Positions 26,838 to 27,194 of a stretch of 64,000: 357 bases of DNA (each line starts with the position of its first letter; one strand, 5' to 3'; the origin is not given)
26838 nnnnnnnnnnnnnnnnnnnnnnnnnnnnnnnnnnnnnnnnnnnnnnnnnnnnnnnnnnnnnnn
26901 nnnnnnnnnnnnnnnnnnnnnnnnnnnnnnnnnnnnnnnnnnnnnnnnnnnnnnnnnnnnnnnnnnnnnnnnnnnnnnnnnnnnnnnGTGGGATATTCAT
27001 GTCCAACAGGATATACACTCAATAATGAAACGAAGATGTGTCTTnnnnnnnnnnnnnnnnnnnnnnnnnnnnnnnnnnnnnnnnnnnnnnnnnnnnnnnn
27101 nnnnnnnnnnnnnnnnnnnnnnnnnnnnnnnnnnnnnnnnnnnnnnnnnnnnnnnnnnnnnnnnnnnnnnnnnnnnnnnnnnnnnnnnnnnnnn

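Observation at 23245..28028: DsbA-like oxidoreductase next to a 1083-aa secreted protein with five YTCPxGY...C disulfide mini-repeats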

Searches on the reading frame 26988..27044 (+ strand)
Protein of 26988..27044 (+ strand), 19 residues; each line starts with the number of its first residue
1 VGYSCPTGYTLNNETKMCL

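Call 73: search_solved_structures(query=A3, max_evalue=10, show_alignments=3)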
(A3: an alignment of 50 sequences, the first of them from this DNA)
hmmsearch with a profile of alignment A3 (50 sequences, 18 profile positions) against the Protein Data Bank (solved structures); distinct sequences matched with E-value up to 10: 39.
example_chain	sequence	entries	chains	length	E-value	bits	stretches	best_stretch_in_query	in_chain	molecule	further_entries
3w11_E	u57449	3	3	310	0.13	15.5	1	5-17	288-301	Insulin receptor domains L1-CR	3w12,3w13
4oga_E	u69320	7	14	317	0.14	15.4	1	5-17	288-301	Insulin receptor domains L1-CR | Insulin receptor | Insulin receptor subunit alpha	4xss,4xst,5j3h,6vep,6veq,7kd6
8dtl_A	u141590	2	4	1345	0.16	15.2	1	5-18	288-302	Insulin receptor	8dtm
7sl1_A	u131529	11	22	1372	0.17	15.1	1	5-18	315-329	Insulin receptor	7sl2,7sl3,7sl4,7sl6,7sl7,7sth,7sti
8eyx_A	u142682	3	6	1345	0.18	15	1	5-18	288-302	Insulin receptor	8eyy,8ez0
2hr7_A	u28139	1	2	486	0.26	14.5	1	5-17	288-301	Insulin receptor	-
9sa8_B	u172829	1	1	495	0.27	14.5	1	5-17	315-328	Insulin receptor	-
5kqv_E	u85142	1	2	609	0.39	14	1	5-17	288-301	Insulin receptor,Insulin receptor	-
9rkd_A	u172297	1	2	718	0.43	13.8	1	5-17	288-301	Isoform Short of Insulin receptor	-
29rt_A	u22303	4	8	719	0.43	13.8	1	5-17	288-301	Insulin receptor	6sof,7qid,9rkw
4zxb_E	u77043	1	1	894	0.61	13.4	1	5-17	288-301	Insulin receptor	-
7yq3_E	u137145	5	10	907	0.61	13.4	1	5-17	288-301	Isoform Short of Insulin receptor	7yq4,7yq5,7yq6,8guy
9jfd_A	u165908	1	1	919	0.61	13.4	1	5-17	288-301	Insulin receptor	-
9jf9_A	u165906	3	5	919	0.62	13.4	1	5-17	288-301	Insulin receptor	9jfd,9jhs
7mqr_E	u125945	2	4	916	0.62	13.3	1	5-17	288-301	Isoform Short of Insulin receptor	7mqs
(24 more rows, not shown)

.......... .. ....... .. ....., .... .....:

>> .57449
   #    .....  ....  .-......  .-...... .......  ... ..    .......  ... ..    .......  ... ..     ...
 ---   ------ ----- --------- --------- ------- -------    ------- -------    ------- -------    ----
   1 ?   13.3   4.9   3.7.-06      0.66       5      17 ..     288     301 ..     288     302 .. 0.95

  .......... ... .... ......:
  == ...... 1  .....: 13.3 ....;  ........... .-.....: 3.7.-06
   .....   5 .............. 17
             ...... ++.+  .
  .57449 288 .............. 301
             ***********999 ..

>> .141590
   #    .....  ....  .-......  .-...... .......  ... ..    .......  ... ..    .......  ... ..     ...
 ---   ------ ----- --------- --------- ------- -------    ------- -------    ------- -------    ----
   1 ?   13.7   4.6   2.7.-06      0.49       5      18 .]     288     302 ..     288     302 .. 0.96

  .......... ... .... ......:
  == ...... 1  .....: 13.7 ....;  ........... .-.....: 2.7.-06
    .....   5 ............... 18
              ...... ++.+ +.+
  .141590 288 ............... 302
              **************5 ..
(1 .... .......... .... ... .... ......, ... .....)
